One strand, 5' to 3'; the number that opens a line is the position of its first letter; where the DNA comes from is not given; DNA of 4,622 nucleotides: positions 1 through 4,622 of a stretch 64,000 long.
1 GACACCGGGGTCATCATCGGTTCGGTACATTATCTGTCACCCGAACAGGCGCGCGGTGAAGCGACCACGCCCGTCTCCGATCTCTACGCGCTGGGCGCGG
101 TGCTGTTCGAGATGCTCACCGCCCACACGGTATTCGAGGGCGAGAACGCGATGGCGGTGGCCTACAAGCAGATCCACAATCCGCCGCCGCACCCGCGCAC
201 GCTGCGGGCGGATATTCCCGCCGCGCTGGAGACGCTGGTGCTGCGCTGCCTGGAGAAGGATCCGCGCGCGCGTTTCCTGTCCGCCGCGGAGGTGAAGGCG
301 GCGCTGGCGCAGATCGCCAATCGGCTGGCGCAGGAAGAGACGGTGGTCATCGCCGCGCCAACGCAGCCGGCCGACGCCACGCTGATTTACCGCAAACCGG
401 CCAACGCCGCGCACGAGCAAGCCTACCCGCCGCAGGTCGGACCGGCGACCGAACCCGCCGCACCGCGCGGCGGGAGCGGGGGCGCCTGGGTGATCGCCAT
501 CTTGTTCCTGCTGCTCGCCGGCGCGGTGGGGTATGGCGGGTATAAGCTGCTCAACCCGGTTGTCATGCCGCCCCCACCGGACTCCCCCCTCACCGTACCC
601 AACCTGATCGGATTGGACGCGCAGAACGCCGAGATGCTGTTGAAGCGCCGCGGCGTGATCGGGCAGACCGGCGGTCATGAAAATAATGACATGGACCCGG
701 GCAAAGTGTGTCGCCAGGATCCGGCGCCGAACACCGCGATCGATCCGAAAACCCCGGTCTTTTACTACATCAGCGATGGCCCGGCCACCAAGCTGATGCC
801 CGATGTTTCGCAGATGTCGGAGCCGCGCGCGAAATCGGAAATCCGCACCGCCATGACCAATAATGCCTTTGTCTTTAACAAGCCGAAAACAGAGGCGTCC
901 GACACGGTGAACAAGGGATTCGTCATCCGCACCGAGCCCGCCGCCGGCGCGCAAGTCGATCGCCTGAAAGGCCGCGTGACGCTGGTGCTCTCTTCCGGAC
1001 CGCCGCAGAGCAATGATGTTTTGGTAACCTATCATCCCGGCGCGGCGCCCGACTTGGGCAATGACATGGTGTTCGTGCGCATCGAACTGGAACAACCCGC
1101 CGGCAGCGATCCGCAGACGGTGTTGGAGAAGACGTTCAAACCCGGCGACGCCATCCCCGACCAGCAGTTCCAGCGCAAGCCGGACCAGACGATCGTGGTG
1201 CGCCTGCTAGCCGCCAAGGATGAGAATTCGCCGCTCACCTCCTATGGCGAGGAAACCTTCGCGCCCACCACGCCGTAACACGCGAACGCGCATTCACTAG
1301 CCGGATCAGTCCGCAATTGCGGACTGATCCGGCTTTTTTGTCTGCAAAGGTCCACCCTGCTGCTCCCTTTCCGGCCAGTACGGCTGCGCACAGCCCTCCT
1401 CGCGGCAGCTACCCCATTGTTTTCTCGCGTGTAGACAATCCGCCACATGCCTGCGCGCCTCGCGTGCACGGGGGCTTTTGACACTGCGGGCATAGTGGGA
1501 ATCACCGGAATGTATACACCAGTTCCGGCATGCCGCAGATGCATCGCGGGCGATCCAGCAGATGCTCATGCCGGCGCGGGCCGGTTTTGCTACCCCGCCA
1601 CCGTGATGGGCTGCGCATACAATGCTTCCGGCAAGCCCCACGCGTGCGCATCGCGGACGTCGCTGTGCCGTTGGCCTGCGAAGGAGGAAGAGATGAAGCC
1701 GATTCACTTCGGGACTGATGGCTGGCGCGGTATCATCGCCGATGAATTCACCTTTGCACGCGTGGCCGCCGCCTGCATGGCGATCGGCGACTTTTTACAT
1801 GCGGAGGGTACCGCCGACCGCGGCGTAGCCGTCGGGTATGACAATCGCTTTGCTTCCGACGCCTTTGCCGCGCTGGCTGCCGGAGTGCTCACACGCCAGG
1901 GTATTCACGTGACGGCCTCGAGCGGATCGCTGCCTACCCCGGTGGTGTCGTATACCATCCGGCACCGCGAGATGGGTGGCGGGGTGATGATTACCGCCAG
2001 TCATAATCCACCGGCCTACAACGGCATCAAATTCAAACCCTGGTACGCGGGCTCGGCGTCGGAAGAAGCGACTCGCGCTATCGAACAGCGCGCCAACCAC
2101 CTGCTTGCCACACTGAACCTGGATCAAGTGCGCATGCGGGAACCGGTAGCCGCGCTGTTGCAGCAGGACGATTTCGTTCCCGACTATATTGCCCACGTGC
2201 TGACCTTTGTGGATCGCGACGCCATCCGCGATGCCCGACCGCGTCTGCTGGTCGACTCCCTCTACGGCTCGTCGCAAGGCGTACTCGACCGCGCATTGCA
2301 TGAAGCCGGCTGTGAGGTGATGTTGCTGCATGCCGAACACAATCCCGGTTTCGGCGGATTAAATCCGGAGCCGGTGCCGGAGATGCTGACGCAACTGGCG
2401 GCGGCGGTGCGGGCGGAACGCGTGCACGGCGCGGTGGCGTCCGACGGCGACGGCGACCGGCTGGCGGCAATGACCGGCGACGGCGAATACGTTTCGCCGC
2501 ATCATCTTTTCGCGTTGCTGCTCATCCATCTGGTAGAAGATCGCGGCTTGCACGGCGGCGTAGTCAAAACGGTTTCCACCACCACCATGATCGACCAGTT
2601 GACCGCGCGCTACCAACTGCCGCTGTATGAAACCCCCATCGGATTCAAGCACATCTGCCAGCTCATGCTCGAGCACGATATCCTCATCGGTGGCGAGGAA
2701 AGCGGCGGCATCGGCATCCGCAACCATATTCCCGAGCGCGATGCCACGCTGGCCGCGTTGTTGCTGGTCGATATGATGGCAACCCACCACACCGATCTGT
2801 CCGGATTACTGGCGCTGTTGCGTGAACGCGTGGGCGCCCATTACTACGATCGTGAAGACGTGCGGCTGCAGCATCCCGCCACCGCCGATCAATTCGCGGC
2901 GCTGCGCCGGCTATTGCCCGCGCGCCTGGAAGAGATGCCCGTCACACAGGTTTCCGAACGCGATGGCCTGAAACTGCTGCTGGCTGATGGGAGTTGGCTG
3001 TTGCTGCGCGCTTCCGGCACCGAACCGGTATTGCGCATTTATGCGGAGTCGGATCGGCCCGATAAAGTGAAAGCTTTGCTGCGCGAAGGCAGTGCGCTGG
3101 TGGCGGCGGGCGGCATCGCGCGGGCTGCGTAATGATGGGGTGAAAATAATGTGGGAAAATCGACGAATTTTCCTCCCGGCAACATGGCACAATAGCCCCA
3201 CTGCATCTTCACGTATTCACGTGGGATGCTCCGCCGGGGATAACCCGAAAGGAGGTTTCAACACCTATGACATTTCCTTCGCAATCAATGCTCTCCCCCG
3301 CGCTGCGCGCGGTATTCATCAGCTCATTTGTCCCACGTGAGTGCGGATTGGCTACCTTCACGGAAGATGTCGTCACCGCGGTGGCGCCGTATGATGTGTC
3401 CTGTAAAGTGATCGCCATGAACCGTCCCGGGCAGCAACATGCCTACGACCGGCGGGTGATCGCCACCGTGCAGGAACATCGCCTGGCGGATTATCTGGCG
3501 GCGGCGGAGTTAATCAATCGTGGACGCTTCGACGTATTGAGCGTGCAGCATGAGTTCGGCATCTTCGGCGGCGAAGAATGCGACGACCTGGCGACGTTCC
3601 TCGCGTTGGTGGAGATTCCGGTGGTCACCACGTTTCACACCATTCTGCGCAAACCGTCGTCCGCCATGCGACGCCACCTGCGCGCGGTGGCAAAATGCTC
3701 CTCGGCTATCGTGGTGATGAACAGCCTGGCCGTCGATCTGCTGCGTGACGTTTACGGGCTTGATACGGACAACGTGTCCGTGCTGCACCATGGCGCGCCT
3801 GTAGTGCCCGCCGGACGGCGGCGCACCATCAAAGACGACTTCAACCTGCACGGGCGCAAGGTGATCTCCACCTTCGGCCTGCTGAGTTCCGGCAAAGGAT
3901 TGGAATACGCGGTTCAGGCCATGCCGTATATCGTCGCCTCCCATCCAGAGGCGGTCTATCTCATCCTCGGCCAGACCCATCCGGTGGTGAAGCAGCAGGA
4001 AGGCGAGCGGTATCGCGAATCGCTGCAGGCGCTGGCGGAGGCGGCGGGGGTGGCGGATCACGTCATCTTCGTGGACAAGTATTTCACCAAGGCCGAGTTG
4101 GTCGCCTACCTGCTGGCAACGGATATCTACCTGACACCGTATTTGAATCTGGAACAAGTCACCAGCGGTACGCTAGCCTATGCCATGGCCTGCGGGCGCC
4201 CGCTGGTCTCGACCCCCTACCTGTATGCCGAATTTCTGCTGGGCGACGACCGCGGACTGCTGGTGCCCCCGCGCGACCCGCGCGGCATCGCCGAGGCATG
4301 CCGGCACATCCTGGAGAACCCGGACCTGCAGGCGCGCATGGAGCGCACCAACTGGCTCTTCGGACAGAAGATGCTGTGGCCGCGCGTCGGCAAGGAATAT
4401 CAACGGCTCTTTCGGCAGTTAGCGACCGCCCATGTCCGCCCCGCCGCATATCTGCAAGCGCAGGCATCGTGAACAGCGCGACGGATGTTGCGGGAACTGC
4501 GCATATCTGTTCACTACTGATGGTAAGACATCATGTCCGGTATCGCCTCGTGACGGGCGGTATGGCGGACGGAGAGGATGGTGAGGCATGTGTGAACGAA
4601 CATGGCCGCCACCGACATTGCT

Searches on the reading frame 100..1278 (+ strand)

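Call 26: search_protein_families(library=pfam, proteins=[window:100-1278:+])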
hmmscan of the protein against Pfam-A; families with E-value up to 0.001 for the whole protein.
window:100-1278:+ (392 aa): 1 family
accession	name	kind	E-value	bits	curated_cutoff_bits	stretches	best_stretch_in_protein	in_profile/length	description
PF03793.24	PASTA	-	1.3e-19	70.4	23.2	2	165-224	2-62/64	PASTA domain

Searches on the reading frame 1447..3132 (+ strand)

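Call 26: search_protein_families(library=pfam, proteins=[window:1447-3132:+])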
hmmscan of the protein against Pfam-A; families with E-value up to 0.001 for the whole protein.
window:1447-3132:+ (561 aa): 4 families
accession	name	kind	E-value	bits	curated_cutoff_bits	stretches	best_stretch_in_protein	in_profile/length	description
PF02878.22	PGM_PMM_I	-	1.7e-38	131.8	22.5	1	87-218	3-133/138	Phosphoglucomutase/phosphomannomutase, alpha/beta/alpha domain I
PF02880.22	PGM_PMM_III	-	1.7e-25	89.8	20.7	1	351-457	2-111/115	Phosphoglucomutase/phosphomannomutase, alpha/beta/alpha domain III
PF02879.22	PGM_PMM_II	-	1.9e-19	70.5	29.3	1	246-346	2-103/103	Phosphoglucomutase/phosphomannomutase, alpha/beta/alpha domain II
PF00408.26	PGM_PMM_IV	-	4.1e-11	43.2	23.1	1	494-544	12-61/68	Phosphoglucomutase/phosphomannomutase, C-terminal domain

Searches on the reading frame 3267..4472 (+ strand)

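Call 26: search_protein_families(library=pfam, proteins=[window:3267-4472:+])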
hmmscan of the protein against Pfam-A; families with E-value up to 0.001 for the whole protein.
window:3267-4472:+ (401 aa): 3 families
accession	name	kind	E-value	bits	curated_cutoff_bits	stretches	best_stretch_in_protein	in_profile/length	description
PF13692.12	Glyco_trans_1_4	-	4.8e-20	72.7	27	1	198-351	2-142/142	Glycosyl transferases group 1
PF00534.26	Glycos_transf_1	-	1.2e-17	64.4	26.4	1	188-360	5-167/172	Glycosyl transferases group 1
PF13439.12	Glyco_transf_4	-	1e-08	35.9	28.5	1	27-176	3-165/170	Glycosyltransferase Family 4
